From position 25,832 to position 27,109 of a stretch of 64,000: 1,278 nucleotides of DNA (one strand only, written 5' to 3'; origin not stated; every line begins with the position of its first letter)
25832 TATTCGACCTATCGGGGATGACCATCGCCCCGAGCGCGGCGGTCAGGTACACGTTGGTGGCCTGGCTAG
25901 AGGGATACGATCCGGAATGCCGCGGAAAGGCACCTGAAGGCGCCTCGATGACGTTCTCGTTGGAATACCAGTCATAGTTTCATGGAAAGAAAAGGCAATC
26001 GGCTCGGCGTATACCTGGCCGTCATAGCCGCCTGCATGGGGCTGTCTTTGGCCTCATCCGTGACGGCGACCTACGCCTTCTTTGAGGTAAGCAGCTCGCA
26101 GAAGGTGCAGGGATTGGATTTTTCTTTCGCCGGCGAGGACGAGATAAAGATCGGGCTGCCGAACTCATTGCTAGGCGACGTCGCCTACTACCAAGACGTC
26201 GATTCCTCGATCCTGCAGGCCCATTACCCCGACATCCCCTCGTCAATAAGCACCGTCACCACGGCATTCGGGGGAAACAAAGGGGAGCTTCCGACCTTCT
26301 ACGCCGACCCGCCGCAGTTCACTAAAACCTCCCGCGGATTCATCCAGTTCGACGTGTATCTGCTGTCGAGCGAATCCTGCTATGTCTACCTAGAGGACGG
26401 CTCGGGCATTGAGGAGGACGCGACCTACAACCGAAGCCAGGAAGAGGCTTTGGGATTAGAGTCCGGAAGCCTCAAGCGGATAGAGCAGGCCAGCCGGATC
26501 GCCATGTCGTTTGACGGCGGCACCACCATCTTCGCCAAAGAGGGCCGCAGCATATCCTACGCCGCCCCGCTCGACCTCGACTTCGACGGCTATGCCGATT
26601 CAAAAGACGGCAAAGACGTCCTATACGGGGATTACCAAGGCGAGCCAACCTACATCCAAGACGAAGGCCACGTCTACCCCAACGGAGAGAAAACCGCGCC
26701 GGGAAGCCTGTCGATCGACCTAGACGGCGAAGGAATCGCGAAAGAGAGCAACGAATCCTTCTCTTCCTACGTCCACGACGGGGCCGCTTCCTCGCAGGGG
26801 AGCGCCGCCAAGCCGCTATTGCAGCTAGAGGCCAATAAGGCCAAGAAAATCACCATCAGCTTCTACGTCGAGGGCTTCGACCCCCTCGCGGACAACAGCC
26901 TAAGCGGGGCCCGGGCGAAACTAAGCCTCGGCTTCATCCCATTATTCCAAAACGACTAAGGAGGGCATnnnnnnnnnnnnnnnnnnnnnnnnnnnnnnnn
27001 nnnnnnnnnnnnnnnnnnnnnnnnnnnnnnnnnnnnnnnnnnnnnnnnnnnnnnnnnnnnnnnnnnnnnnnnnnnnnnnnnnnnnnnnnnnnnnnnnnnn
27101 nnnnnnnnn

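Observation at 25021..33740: Eight-gene translationally coupled operon combining TasA-like fibre genes, SipW, a McrB-type AAA+ GTPase pair, an EAL phosphodiesterase and a nucleosidase-like protein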

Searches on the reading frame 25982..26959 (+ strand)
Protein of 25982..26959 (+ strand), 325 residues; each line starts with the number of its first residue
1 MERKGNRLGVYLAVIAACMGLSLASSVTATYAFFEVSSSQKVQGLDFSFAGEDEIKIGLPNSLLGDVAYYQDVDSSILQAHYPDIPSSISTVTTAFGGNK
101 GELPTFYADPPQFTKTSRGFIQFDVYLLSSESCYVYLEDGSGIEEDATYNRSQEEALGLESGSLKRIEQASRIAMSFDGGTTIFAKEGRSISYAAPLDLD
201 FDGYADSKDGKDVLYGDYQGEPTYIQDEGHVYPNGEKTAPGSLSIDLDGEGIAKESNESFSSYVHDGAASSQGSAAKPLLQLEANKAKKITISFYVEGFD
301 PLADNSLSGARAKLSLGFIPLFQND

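Call 4: search_protein_families(library=pfam, proteins=[window:25982-26959:+], max_evalue=0.1)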
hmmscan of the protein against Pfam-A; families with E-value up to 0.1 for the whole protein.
window:25982-26959:+ (325 aa): 1 family
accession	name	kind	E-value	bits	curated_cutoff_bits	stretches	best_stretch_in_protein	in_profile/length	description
PF17895.7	Dicer_N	-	0.082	13.5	25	0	30-115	29-109/144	Giardia Dicer N-terminal domain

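Call 5: search_protein_families(library=ncbifam, proteins=[window:25982-26959:+], max_evalue=0.1)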
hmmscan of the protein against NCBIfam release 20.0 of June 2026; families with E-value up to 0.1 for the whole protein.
window:25982-26959:+ (325 aa): 0 families

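Call 38: find_homologous_proteins(query=window:25982-26959:+)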
Query window:25982-26959:+ (325 aa): 2 proteins with E <= 0.001 among 2451 candidates.
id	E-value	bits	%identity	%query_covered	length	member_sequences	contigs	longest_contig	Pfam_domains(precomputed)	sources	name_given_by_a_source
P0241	3.0e-205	699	98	100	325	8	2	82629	-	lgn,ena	-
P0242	3.4e-184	630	88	100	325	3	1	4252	-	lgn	-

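Call 45: search_solved_structures(query=A4, max_evalue=10, show_alignments=2)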
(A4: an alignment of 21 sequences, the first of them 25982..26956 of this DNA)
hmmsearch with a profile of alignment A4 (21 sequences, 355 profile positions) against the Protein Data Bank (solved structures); distinct sequences matched with E-value up to 10: 1.
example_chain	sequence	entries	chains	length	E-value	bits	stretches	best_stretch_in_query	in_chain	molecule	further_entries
4bd9_B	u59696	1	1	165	1.4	10.9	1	221-245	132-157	CARBOXYPEPTIDASE INHIBITOR SMCI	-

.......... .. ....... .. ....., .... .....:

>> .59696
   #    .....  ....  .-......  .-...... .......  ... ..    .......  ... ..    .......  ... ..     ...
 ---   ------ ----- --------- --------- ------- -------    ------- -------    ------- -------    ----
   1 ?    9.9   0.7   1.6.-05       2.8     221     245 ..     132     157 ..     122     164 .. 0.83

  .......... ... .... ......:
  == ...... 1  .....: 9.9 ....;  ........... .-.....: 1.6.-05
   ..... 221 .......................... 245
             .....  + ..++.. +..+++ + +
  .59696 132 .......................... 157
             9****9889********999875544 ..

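Call 46: search_protein_families(library=pfam, alignment_id=A4, max_evalue=1)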
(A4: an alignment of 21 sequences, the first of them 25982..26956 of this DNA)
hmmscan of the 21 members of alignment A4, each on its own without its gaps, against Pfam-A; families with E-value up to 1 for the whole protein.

A. member 1, window:25982-26956:+ (325 aa): 1 family
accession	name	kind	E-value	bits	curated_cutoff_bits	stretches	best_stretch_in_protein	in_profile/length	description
PF17895.7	Dicer_N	-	0.082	13.5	25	1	30-115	29-109/144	Giardia Dicer N-terminal domain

B. families by the number of members that match (of 21 scanned): 5 families
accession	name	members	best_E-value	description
PF01909.29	NTP_transf_2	1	0.0021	Nucleotidyltransferase domain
PF17734.6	Spt46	1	0.017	Spermatogenesis-associated protein 46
PF17895.7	Dicer_N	1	0.082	Giardia Dicer N-terminal domain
PF10844.13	DUF2577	1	0.12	Protein of unknown function (DUF2577)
PF25471.1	TM_PetC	1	0.24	Iron-sulfur subunit PetC transmembrane anchor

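Call 47: search_protein_families(library=ncbifam, alignment_id=A4, max_evalue=1)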
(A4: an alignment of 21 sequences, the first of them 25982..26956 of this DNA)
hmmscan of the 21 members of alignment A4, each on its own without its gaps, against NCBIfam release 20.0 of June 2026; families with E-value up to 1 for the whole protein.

A. member 1, window:25982-26956:+ (325 aa): 0 families

B. families by the number of members that match (of 21 scanned): 2 families
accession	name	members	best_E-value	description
TIGR01952.1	nusA_arch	1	0.084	NusA-like transcription termination signal-binding factor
NF052624.1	TLTLP_motif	1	0.17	TLTLP motif-containing protein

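Call 71: search_protein_representatives(protein=window:25982-26956:+)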
Query: 325 residues. Proteins with E-value up to 0.001 (for the whole library): 84; up to 1e-10: 35; up to 1e-30: 2. The best 84 are listed.
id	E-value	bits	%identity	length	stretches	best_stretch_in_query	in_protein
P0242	1.1e-184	629.5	88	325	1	1-325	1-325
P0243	2.3e-37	145.7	35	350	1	14-318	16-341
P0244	5.3e-29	118.2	32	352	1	16-320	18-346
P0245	2.7e-28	115.9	31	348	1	21-320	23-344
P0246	1.1e-24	104.1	30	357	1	6-321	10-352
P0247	2.4e-19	86.5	30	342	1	118-323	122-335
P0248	1.3e-18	84.1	31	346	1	9-319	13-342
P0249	2.4e-18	83.2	29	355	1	17-323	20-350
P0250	3.0e-18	82.9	31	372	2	64-322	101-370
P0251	1.9e-17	80.3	29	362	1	12-322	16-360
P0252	3.8e-17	79.3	31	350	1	9-322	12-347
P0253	8.8e-17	78.1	30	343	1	19-319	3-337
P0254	1.6e-16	77.2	30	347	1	12-318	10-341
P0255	3.7e-15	72.8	29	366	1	21-321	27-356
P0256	1.0e-14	71.3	31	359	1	13-318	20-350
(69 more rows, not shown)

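Call 78: predict_structure(alignment_id=A5)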
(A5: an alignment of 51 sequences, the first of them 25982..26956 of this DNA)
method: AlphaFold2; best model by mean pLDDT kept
length: 325 residues; sequences in the alignment: 51
mean_pLDDT: 87.7   pTM: 0.78
mean pLDDT of the five models: 87.7, 87.5, 87.1, 87.0, 84.9
residues with pLDDT >= 90: 223; 70-90: 63; 50-70: 26; < 50: 13
segments of 3 or more residues with pLDDT < 50: 43-50
pLDDT, mean of each block of 10 residues (from residue 1): 65 89 83 60 45 83 89 94 92 80 87 90 96 94 96 96 95 95 92 93 95 95 92 93 93 92 83 80 97 95 90 95 75
secondary structure, 60 per line:
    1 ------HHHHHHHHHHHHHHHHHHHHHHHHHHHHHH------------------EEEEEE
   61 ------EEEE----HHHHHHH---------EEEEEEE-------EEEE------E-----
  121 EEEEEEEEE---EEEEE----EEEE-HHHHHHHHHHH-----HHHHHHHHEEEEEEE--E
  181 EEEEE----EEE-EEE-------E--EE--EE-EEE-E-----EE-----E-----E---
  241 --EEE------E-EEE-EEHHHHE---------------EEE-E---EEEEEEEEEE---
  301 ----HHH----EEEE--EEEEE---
elements in order: H7-36 E55-60 E67-70 H75-81 E91-97 E105-108 E121-129 E133-137 E142-145 H147-157 H163-170 E171-177 E180-185 E190-192 E194-196 E214-216 E243-245 E254-256 H260-263 E280-282 E288-297 E312-315 E318-322

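Call 86: fold_search(model_id=the predicted structure, library=pdb)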
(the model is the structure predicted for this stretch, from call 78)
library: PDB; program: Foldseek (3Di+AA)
matches with E <= 10: 412; with E <= 0.001: 0
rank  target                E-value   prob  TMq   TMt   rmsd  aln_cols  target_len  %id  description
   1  7pnb_A                9.7e-03  0.97  0.29  0.45  12.5       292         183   10  Sulfolobus acidocaldarius 0406 filament. (released 2022-09-14)
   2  5l7v_B                3.5e-02  0.23  0.17  0.11  17.5       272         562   10  Crystal Structure of BvGH123 with bond transition state analog Galthiazoline. (released 2017-03-22)
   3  5l7r_A                4.7e-02  0.41  0.20  0.13  20.3       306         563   10  Crystal structure of BvGH123 (released 2017-03-22)
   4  8k2j                  5.5e-02  0.25  0.17  0.11  17.5       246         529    8  Crystal structure of Group 3 Oligosaccharide/Monosaccharide-releasing beta-N-acetylgalactosaminidase NgaDssm, apo form (released 2024-04-24)
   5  8k2m                  5.9e-02  0.23  0.14  0.09  17.2       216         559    9  Crystal structure of Group 4 Monosaccharide-releasing beta-N-acetylgalactosaminidase NgaP2 from Paenibacillus sp. TS12 i (released 2024-04-24)
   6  8k2l                  7.3e-02  0.21  0.14  0.09  17.2       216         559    9  Crystal structure of Group 4 Monosaccharide-releasing beta-N-acetylgalactosaminidase NgaP2 from Paenibacillus sp. TS12,  (released 2024-04-24)
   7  5l7u_A                9.2e-02  0.12  0.15  0.10  18.7       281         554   11  Crystal structure of BvGH123 with bound GalNAc (released 2017-03-22)
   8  5l7u_B                1.2e-01  0.30  0.18  0.12  20.8       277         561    9  Crystal structure of BvGH123 with bound GalNAc (released 2017-03-22)
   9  3i4m_C                1.2e-01  0.04  0.09  0.10  21.5       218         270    9  8-oxoguanine containing RNA polymerase II elongation complex D (released 2009-09-08)
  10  6vvv_B                1.3e-01  0.02  0.07  0.09  20.1       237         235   10  Crystal structure of a Mycobacterium smegmatis transcription initiation complex with Rifampicin-resistant RNA polymera (released 2020-10-21)
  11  7x85_C                1.4e-01  0.10  0.10  0.22  18.8       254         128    9  Crystal structure of chicken CENP-C Cupin domain (released 2023-03-15)
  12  5fqg_A                1.9e-01  0.13  0.13  0.08  17.2       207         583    7  The details of glycolipid glycan hydrolysis by the structural analysis of a family 123 glycoside hydrolase from Clostr (released 2016-03-30)
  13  8p4l_A                2.3e-01  0.06  0.12  0.08  16.2       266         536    9  Beta-N-acetylgalactosaminidase from Niabella aurantiaca (released 2024-01-17)
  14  5fqe_A                2.5e-01  0.16  0.16  0.10  14.1       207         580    9  The details of glycolipid glycan hydrolysis by the structural analysis of a family 123 glycoside hydrolase from Clostr (released 2016-03-30)
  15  7ueg_A                2.7e-01  0.20  0.22  0.34  13.8       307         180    8  Cryo-EM of bundling pili from Pyrobaculum calidifontis (released 2022-06-29)
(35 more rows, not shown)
